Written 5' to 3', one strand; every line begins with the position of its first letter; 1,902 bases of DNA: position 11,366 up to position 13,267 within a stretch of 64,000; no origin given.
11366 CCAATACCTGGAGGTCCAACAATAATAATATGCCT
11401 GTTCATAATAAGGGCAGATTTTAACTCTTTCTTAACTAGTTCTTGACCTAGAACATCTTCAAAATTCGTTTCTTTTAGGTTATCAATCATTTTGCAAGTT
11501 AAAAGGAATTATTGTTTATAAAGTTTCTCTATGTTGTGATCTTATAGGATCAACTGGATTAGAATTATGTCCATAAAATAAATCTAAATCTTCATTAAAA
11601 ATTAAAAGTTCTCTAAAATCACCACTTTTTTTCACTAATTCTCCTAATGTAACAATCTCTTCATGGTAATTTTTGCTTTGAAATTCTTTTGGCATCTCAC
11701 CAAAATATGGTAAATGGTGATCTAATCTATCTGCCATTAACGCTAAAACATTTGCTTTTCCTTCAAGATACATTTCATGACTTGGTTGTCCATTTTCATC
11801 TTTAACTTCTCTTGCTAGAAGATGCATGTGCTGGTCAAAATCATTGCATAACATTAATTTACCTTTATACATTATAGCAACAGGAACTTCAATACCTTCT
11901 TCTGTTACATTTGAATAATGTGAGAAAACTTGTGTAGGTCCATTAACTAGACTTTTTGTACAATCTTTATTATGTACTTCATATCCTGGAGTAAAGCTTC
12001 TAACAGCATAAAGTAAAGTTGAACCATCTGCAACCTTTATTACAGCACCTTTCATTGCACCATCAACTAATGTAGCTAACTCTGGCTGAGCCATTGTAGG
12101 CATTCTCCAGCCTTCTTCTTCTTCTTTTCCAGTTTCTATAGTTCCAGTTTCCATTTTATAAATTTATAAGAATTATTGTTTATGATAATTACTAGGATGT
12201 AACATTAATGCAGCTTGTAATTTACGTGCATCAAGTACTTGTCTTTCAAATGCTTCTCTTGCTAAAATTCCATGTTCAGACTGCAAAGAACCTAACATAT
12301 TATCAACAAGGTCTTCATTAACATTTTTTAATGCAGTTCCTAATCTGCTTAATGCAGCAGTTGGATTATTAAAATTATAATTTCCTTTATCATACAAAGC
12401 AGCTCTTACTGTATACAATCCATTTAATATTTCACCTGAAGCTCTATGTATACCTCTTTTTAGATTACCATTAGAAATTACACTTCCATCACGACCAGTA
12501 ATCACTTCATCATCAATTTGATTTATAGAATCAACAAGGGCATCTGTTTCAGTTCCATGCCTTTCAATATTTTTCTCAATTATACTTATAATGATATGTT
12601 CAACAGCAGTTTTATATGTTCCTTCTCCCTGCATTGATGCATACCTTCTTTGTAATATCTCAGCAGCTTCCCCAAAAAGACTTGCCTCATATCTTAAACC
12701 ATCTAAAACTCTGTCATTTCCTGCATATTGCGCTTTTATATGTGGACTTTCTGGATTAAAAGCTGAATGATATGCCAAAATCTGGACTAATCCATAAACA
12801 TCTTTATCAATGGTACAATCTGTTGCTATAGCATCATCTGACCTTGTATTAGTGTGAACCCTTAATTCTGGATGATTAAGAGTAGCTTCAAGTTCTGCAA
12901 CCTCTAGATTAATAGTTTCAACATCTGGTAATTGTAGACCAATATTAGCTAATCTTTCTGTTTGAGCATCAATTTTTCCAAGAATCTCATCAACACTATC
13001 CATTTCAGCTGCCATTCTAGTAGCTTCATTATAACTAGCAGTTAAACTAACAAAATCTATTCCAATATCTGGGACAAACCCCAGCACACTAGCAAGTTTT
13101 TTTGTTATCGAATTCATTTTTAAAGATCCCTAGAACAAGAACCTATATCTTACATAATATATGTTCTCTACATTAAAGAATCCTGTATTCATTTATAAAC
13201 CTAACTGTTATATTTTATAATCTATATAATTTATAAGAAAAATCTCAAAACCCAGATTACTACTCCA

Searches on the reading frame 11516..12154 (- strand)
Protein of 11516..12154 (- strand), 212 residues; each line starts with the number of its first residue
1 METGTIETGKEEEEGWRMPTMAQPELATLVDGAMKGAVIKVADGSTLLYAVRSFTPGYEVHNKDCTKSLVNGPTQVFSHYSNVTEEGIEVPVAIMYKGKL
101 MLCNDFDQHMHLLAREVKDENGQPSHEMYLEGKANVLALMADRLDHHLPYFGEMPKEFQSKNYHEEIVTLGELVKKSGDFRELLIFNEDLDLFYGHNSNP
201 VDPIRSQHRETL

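Call 3: search_protein_families(library=pfam, proteins=[window:11516-12154:-], max_evalue=1)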
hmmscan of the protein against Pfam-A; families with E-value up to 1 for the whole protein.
window:11516-12154:- (212 aa): 0 families

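Call 4: search_protein_families(library=ncbifam, proteins=[window:11516-12154:-], max_evalue=1)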
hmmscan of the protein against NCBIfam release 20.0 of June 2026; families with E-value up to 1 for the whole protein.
window:11516-12154:- (212 aa): 1 family
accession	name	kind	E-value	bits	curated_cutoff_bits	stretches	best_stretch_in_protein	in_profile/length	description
NF047339.1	blaCSR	exception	0.018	14.2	600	1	30-79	181-233/295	CSR family subclass B3 metallo-beta-lactamase-like protein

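Call 5: search_protein_families(library=padloc, proteins=[window:11516-12154:-], max_evalue=0.1)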
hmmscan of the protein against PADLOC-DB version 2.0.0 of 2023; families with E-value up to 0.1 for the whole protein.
window:11516-12154:- (212 aa): 0 families

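Call 6: search_protein_families(library=phrogs, proteins=[window:11516-12154:-], max_evalue=0.1)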
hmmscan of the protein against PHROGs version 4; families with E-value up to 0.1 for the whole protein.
window:11516-12154:- (212 aa): 0 families

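Call 31: list_cluster_members(proteins=[window:11516-12154:-, window:8651-9274:-, window:7620-7985:-, window:12173-13117:-])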
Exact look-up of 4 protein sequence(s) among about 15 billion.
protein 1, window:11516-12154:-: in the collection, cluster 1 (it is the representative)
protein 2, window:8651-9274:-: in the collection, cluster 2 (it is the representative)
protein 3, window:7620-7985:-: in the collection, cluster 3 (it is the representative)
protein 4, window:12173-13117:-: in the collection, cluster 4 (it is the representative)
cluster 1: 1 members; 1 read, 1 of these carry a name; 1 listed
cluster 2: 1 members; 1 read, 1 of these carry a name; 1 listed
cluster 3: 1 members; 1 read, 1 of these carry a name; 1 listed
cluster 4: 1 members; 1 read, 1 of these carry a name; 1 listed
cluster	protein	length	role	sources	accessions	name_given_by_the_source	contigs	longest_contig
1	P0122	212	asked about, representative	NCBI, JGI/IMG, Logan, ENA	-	hypothetical protein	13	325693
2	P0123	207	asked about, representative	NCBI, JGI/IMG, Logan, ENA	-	hypothetical protein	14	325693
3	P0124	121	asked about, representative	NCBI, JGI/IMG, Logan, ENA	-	hypothetical protein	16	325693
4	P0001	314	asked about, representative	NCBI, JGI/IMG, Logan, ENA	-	hypothetical protein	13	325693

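Call 46: find_related_loci(query=A2, collection=metagenome_contigs, flank=10000)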
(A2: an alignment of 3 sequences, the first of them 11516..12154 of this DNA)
Query A2 (212 aa) in metagenome_contigs; peptide patterns used: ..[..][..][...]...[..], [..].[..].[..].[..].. (x = any residue, [..] = any of these).
331 stretches matched a pattern, but none encodes a relative of the query by tblastn (E <= 1e-3).

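Call 65: predict_structure(alignment_id=A2)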
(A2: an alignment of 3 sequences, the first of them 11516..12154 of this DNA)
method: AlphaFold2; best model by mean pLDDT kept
length: 212 residues; sequences in the alignment: 3
mean_pLDDT: 42.1   pTM: 0.39
mean pLDDT of the five models: 42.1, 36.3, 34.9, 34.8, 34.1
residues with pLDDT >= 90: 0; 70-90: 0; 50-70: 64; < 50: 148
segments of 3 or more residues with pLDDT < 50: 1-26, 38-46, 50-77, 96-100, 112-120, 145-172, 176-212
pLDDT, mean of each block of 10 residues (from residue 1): 26 26 45 52 47 37 38 45 57 50 54 48 52 53 46 37 34 45 38 32 24 22
secondary structure, 60 per line:
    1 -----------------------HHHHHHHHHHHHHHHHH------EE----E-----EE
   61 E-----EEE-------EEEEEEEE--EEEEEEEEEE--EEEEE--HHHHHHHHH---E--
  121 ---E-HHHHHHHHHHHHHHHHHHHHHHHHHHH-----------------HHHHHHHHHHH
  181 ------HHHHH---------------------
elements in order: H24-40 E59-61 E67-69 E77-84 E87-96 E99-103 H106-114 H126-152 H170-180 H187-191

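Call 72: find_related_loci(query=A2, collection=viral_contigs, flank=5000)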
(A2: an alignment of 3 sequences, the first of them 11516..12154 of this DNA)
Query A2 (212 aa) in viral_contigs; peptide patterns used: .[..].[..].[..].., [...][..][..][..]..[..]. (x = any residue, [..] = any of these).
84 stretches matched a pattern, but none encodes a relative of the query by tblastn (E <= 1e-3).

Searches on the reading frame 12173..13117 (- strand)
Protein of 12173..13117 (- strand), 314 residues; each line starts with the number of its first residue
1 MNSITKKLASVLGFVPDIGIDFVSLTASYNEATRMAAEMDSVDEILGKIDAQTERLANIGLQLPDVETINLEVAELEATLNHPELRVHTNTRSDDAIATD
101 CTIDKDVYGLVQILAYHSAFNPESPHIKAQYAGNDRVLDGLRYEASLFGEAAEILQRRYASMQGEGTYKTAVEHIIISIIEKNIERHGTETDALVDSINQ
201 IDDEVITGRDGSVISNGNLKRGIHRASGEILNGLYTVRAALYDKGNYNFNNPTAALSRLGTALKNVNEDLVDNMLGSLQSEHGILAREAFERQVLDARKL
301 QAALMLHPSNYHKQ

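Call 3: search_protein_families(library=pfam, proteins=[window:12173-13117:-], max_evalue=1)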
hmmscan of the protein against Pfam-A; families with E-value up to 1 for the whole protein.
window:12173-13117:- (314 aa): 2 families
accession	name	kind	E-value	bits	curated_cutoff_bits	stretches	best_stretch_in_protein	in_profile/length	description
PF14104.11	DUF4277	-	0.043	14.6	25.4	1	230-279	47-96/109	Domain of unknown function (DUF4277)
PF05531.17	NPV_P10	-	0.19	12.7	29.8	1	33-72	28-57/75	Nucleopolyhedrovirus P10 protein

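Call 4: search_protein_families(library=ncbifam, proteins=[window:12173-13117:-], max_evalue=1)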
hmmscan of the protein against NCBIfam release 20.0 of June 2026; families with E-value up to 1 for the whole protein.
window:12173-13117:- (314 aa): 0 families

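Call 5: search_protein_families(library=padloc, proteins=[window:12173-13117:-], max_evalue=0.1)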
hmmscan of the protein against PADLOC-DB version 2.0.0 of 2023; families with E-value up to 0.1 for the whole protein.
window:12173-13117:- (314 aa): 1 family
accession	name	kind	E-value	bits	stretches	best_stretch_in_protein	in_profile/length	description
PDLC04408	PDC-M09B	-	0.0027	14.3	1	251-299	41-88/486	-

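Call 6: search_protein_families(library=phrogs, proteins=[window:12173-13117:-], max_evalue=0.1)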
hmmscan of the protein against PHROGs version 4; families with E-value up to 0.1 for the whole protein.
window:12173-13117:- (314 aa): 1 family
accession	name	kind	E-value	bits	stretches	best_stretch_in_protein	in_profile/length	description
phrog_35786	-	unknown function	0.00015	22.9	1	26-57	10-41/68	-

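Call 10: find_encoding_contigs(protein=window:12173-13117:-, flank=10000, max_places=6)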
Protein window:12173-13117:- (314 aa): 24 contigs read that carry it; 5 places shown.
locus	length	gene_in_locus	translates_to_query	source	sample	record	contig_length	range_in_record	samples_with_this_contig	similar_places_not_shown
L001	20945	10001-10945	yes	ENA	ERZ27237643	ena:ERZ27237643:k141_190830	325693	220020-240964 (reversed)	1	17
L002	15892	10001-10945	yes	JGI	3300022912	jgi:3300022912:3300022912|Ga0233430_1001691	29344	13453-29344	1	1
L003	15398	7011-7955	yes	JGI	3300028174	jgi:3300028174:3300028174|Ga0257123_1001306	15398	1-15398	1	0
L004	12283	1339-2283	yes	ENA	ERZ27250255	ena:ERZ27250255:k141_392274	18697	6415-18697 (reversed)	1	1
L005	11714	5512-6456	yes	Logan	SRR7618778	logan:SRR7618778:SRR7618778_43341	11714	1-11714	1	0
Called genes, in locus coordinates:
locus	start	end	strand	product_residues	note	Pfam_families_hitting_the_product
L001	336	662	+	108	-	-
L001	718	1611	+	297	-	PF02826:2-Hacid_dh_C (weak), PF03446:NAD_binding_2, PF03807:F420_oxidored, PF00393:6PGD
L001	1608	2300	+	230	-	PF01182:Glucosamine_iso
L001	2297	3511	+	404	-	PF00479:G6PD_N, PF02781:G6PD_C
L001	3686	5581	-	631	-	PF00270:DEAD, PF04851:ResIII, PF22527:DEXQc_Suv3 (weak), PF00271:Helicase_C (weak), PF08148:DSHCT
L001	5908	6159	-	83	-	-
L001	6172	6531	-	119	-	-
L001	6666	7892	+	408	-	PF01909:NTP_transf_2, PF09249:tRNA_NucTransf2, PF21133:CAA_C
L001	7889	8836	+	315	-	PF00483:NTP_transferase, PF12804:NTP_transf_3, PF25084:LbH_EIF2B (weak), PF00132:Hexapep (faint), PF25087:GMPPB_C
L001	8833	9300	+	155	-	PF09335:VTT_dom (weak), PF06695:Sm_multidrug_ex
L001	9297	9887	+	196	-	-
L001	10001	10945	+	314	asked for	-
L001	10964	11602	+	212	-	-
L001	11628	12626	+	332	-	PF01078:Mg_chelatase, PF20720:nSTAND3 (weak), PF07724:AAA_2 (weak), PF00004:AAA (weak), PF07726:AAA_3, PF07728:AAA_5, PF00158:Sigma54_activat (weak), PF17863:AAA_lid_2, +6 more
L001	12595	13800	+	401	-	PF00092:VWA, PF13519:VWA_2, PF13768:VWA_3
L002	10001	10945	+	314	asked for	-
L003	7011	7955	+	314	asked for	-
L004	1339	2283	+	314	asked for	-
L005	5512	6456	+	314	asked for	-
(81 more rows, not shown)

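Call 11: find_homologous_proteins(query=window:12173-13117:-)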
Query window:12173-13117:- (314 aa): 1 proteins with E <= 0.001 among 3630 candidates.
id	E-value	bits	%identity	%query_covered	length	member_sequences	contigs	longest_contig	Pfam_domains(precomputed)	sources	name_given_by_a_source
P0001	5.6e-200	681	100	100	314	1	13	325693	-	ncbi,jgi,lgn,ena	jgi:hypothetical protein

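Call 34: search_dna_similar(query=window:12173-13117:-, collection=phages, mode=protein, max_evalue=1, max_rows=8)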
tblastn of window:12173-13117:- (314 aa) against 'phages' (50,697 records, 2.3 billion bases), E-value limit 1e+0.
No match.

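Call 59: predict_structure(protein=window:12176-13117:-)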
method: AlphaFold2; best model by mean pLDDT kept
length: 314 residues; sequences in the alignment: 1
mean_pLDDT: 48.0   pTM: 0.47
mean pLDDT of the five models: 48.0, 47.5, 42.0, 35.1, 33.4
residues with pLDDT >= 90: 0; 70-90: 21; 50-70: 118; < 50: 175
segments of 3 or more residues with pLDDT < 50: 1-120, 124-134, 136-138, 143-169, 244-246, 310-314
pLDDT, mean of each block of 10 residues (from residue 1): 27 25 28 33 41 36 33 35 29 27 37 44 46 47 48 46 45 53 63 68 62 68 72 69 55 58 60 60 67 62 52 30
secondary structure, 60 per line:
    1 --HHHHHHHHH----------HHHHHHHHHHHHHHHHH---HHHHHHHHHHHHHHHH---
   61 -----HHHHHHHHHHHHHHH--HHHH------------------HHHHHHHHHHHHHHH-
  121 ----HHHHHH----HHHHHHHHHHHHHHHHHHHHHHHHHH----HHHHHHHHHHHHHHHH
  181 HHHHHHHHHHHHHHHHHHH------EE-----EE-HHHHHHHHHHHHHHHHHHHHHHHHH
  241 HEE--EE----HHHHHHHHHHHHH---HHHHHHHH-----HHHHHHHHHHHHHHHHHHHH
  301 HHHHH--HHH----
elements in order: H3-11 H22-38 H42-57 H66-80 H83-86 H105-119 H125-130 H135-160 H165-199 H216-241 H252-264 H268-275 H281-305

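Call 70: find_related_loci(query=A3, collection=metagenome_contigs, flank=10000)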
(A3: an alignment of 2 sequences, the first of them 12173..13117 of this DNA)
Query A3 (314 aa) in metagenome_contigs; peptide patterns used: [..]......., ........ (x = any residue, [..] = any of these).
130 stretches matched a pattern, but none encodes a relative of the query by tblastn (E <= 1e-3).

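Call 71: find_related_loci(query=A3, collection=viral_contigs, flank=5000)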
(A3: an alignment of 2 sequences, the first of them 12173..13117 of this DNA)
Query A3 (314 aa) in viral_contigs; peptide patterns used: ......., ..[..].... (x = any residue, [..] = any of these).
85 stretches matched a pattern, but none encodes a relative of the query by tblastn (E <= 1e-3).

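Call 86: fold_search(model_id=the predicted structure, library=pdb)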
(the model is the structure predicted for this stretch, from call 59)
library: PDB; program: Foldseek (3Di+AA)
matches with E <= 10: 160; with E <= 0.001: 0
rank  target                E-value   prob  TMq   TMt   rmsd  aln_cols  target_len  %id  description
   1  1x90_A                4.3e-01  0.93  0.26  0.51   8.5       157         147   10  Crystal structure of mutant form B of a pectin methylesterase inhibitor from Arabidopsis (released 2004-12-28)
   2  8h9d_A                4.5e-01  0.30  0.24  0.09  21.3       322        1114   11  Crystal structure of Cas12a protein (released 2023-02-08)
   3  1x91                  6.2e-01  0.98  0.32  0.62   6.2       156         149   10  Crystal structure of mutant form A of a pectin methylesterase inhibitor from Arabidopsis (released 2004-12-28)
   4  1x8z_A                8.2e-01  0.51  0.20  0.36  10.5       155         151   12  Crystal structure of a pectin methylesterase inhibitor from Arabidopsis thaliana (released 2004-12-28)
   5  7zjr                  9.4e-01  0.18  0.21  0.24  15.6       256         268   12  X-ray structure of the periplasmic region of PilJ from P. aeruginosa (released 2022-04-27)
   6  1x8z_B                1.2e+00  0.72  0.27  0.51   8.8       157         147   11  Crystal structure of a pectin methylesterase inhibitor from Arabidopsis thaliana (released 2004-12-28)
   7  6rx8                  1.3e+00  0.20  0.23  0.16  16.8       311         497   10  EDDS lyase variant D290M/Y320M with bound fumarate (released 2019-10-30)
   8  9hdd_A                1.5e+00  0.14  0.24  0.20  21.4       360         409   13  Sla2 C-terminal region (Residues 560-968) (REND and THATCH domains) (released 2025-05-21)
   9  3i9y                  1.8e+00  0.47  0.30  0.39  15.3       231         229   10  Crystal structure of the V. parahaemolyticus histidine kinase sensor TorS sensor domain (released 2009-10-06)
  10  9jgz_A                1.8e+00  0.11  0.20  0.21  23.6       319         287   14  Cryo-EM Structure of Human Kcnk13. (released 2025-05-07)
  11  2yfa_A                2.0e+00  0.30  0.28  0.35  16.8       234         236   15  X-ray structure of McpS ligand binding domain in complex with malate (released 2012-04-18)
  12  2fen_K                2.1e+00  0.15  0.25  0.24  18.9       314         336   13  3-carboxy-cis,cis-muconate lactonizing enzyme from Agrobacterium radiobacter S2 (released 2006-10-31)
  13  4zsv_A                2.2e+00  0.13  0.17  0.18  10.5       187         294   12  Structure of a fusion protein with a helix linker, 2ARH-3-3KAW-1.0 (released 2015-08-19)
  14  6w83_B                2.2e+00  0.07  0.17  0.19  22.0       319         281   13  K2P2.1 (TREK-1), 100 mM K+ (released 2021-01-27)
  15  6ei0_Q                2.3e+00  0.51  0.24  0.51   5.5       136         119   12  Cytosolic copper storage protein Csp from Streptomyces lividans: apo form (released 2018-10-10)
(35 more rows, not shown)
